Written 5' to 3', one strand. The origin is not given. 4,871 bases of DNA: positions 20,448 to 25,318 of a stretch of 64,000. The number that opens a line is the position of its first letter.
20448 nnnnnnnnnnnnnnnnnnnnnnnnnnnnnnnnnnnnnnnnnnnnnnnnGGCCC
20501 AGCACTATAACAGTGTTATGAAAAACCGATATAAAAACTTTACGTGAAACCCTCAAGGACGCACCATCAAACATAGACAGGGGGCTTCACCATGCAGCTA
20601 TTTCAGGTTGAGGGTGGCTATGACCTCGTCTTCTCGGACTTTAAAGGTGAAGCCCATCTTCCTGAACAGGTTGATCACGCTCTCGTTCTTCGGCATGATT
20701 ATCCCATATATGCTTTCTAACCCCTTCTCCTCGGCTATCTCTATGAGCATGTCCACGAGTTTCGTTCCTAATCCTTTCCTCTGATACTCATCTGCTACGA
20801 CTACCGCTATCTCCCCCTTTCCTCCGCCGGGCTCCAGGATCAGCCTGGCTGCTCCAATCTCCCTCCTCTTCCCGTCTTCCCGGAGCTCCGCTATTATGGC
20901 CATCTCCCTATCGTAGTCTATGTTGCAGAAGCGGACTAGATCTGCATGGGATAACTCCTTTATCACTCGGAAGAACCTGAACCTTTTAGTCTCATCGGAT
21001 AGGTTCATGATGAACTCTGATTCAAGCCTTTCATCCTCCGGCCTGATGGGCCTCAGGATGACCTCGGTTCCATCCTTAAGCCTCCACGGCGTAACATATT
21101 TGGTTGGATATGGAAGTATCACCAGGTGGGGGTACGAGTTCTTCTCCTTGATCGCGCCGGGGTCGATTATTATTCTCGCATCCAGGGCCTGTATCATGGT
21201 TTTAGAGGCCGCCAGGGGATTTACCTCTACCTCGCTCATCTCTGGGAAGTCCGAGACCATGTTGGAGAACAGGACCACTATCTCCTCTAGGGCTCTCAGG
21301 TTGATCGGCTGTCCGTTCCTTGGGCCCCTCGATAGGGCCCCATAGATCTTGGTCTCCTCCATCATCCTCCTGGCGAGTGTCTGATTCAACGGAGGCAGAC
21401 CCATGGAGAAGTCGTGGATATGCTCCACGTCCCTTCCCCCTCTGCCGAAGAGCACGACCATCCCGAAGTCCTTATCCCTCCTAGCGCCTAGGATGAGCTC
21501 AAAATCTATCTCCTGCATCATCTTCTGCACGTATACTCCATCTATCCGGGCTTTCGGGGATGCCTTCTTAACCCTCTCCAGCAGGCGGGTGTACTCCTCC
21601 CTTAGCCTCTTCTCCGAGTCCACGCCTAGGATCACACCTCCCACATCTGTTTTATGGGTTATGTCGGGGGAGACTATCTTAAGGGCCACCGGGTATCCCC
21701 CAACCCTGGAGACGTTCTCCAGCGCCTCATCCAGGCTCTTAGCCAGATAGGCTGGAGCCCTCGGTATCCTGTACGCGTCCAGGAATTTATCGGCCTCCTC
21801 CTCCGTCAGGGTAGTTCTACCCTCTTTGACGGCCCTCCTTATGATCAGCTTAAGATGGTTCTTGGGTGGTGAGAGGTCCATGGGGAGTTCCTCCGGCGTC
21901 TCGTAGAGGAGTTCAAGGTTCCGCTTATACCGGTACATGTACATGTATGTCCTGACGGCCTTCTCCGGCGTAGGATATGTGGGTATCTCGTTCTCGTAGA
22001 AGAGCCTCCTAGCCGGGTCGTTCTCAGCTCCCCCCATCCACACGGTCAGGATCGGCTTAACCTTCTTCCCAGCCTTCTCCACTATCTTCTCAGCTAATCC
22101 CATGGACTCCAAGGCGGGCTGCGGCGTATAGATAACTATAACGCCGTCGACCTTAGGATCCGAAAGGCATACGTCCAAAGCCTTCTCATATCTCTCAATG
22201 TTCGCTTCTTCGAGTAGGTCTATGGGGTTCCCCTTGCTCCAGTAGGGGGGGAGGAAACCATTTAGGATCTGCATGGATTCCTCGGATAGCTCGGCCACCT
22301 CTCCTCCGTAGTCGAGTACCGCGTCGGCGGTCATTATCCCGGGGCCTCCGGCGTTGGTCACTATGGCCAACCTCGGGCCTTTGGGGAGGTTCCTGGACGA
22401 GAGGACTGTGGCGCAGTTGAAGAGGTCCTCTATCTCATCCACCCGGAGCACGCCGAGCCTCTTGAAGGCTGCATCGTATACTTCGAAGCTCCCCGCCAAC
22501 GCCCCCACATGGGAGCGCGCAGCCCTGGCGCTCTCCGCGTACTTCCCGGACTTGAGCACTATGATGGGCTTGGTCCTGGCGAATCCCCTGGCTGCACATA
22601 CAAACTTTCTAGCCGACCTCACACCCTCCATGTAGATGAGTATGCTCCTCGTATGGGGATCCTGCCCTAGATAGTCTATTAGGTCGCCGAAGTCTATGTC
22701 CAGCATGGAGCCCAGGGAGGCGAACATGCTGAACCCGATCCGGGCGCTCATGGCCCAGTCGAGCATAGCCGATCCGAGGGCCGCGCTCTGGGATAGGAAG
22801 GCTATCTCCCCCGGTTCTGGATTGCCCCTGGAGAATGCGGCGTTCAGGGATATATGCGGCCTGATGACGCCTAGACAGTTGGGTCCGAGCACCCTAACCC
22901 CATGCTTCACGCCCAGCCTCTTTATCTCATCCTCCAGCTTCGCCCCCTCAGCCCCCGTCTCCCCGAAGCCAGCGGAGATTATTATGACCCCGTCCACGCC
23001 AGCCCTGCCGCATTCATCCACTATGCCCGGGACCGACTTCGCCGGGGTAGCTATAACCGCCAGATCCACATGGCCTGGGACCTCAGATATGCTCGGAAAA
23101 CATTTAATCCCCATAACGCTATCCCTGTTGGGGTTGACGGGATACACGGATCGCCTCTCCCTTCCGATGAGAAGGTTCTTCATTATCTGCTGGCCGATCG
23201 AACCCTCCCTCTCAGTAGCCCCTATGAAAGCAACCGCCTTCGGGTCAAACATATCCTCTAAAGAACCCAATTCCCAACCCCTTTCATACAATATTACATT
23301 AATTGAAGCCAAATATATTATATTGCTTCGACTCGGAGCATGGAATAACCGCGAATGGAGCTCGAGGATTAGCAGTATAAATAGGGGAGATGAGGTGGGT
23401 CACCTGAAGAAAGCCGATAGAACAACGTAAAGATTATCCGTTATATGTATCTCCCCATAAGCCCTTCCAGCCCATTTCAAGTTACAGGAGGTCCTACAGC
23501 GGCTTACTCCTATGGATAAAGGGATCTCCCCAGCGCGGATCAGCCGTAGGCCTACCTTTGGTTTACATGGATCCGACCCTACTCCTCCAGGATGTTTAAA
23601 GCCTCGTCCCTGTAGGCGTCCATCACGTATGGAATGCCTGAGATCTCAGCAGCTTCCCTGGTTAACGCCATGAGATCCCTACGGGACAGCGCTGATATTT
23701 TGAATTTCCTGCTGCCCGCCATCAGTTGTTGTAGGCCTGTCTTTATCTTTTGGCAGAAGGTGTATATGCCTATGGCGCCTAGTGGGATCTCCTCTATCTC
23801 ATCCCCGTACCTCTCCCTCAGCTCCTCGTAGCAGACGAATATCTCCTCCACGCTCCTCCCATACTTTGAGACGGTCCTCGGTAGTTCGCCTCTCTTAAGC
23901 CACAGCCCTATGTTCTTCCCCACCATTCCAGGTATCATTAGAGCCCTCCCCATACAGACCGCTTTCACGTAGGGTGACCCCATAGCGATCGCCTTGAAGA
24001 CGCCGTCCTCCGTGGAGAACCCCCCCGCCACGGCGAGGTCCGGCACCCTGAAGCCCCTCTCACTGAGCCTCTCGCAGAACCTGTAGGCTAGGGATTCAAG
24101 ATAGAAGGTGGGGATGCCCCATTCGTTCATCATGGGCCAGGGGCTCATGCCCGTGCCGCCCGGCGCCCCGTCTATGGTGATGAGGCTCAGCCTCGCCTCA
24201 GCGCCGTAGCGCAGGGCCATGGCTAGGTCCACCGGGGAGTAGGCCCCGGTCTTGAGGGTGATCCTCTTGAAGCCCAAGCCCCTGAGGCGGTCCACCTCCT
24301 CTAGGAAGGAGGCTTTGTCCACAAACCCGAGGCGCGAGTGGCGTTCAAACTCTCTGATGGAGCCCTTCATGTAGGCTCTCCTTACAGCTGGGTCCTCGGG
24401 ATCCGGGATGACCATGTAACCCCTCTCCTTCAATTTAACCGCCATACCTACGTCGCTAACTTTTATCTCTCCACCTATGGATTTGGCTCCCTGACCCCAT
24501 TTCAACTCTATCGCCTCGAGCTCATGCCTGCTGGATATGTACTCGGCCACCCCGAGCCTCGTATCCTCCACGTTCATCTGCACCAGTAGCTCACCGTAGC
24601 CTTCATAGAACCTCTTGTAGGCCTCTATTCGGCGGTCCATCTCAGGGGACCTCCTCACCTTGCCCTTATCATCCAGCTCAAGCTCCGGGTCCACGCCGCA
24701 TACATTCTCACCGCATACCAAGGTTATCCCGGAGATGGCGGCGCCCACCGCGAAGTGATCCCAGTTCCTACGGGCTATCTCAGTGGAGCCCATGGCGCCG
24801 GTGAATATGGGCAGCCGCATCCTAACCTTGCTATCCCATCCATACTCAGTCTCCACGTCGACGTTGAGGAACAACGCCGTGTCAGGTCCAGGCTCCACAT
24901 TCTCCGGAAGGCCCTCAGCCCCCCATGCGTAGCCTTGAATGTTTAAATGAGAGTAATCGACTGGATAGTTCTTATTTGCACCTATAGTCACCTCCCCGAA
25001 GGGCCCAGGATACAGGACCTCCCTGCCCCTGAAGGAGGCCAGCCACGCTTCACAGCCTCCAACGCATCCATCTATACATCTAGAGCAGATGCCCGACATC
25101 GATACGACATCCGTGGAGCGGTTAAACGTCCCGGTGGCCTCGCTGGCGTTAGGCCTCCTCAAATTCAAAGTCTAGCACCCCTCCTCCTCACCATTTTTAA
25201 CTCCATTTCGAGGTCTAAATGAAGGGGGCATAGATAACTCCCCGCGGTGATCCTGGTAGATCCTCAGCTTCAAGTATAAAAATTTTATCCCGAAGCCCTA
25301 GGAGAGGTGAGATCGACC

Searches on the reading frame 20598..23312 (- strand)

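Call 31: search_protein_families(library=pfam, proteins=[window:20598-23312:-], max_evalue=0.0001)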
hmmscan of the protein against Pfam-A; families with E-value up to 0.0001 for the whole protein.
window:20598-23312:- (904 aa): 10 families
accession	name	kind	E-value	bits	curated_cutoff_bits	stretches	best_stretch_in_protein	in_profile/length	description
PF13549.11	ATP-grasp_5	-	1.1e-74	250.9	27.6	1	494-716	2-221/221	ATP-grasp domain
PF13607.11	Succ_CoA_lig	-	8e-53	178.3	27.4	1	167-304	1-138/138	Succinyl-CoA ligase like flavodoxin domain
PF13380.12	CoA_binding_2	-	2.2e-23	83.4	22.8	1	25-150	1-114/116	CoA binding domain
PF00583.31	Acetyltransf_1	-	3.3e-14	53.6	20.7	1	791-888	20-116/116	Acetyltransferase (GNAT) family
PF19045.5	Ligase_CoA_2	-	4.8e-14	53.1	23.7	1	316-468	2-160/162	Ligase-CoA domain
PF02629.25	CoA_binding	-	1.2e-13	52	22.3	1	24-115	3-97/97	CoA binding domain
PF13302.13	Acetyltransf_3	-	1.3e-12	49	25.4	1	751-889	2-138/138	Acetyltransferase (GNAT) domain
PF13508.13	Acetyltransf_7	-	6.7e-10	39.6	27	1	816-889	12-83/84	Acetyltransferase (GNAT) domain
PF08445.16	FR47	-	3.4e-07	30.6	22.1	1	836-890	26-79/86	FR47-like protein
PF13420.13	Acetyltransf_4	-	3.7e-05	24.3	24.3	0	831-897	75-143/155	Acetyltransferase (GNAT) domain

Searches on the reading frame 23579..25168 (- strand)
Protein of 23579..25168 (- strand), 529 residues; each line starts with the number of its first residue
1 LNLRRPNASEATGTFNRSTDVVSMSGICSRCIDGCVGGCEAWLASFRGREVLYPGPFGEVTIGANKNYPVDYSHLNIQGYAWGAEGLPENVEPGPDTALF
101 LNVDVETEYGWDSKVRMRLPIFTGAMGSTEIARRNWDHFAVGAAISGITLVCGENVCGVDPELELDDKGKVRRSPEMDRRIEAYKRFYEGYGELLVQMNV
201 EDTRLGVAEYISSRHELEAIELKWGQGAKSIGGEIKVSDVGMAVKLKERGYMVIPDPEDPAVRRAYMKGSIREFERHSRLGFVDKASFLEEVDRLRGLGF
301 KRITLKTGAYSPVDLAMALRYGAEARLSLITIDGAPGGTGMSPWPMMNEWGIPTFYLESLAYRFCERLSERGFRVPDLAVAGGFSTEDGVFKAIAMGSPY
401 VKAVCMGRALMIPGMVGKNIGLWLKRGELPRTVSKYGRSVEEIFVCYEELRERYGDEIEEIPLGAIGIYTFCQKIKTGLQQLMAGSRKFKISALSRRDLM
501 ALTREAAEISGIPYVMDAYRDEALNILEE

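Call 31: search_protein_families(library=pfam, proteins=[window:23579-25168:-], max_evalue=0.0001)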
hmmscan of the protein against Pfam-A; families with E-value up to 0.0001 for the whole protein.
window:23579-25168:- (529 aa): 1 family
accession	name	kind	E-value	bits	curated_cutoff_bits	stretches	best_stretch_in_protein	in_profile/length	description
PF01645.23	Glu_synthase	-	3.8e-15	56.4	20.4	1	288-412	191-309/369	Conserved region in glutamate synthase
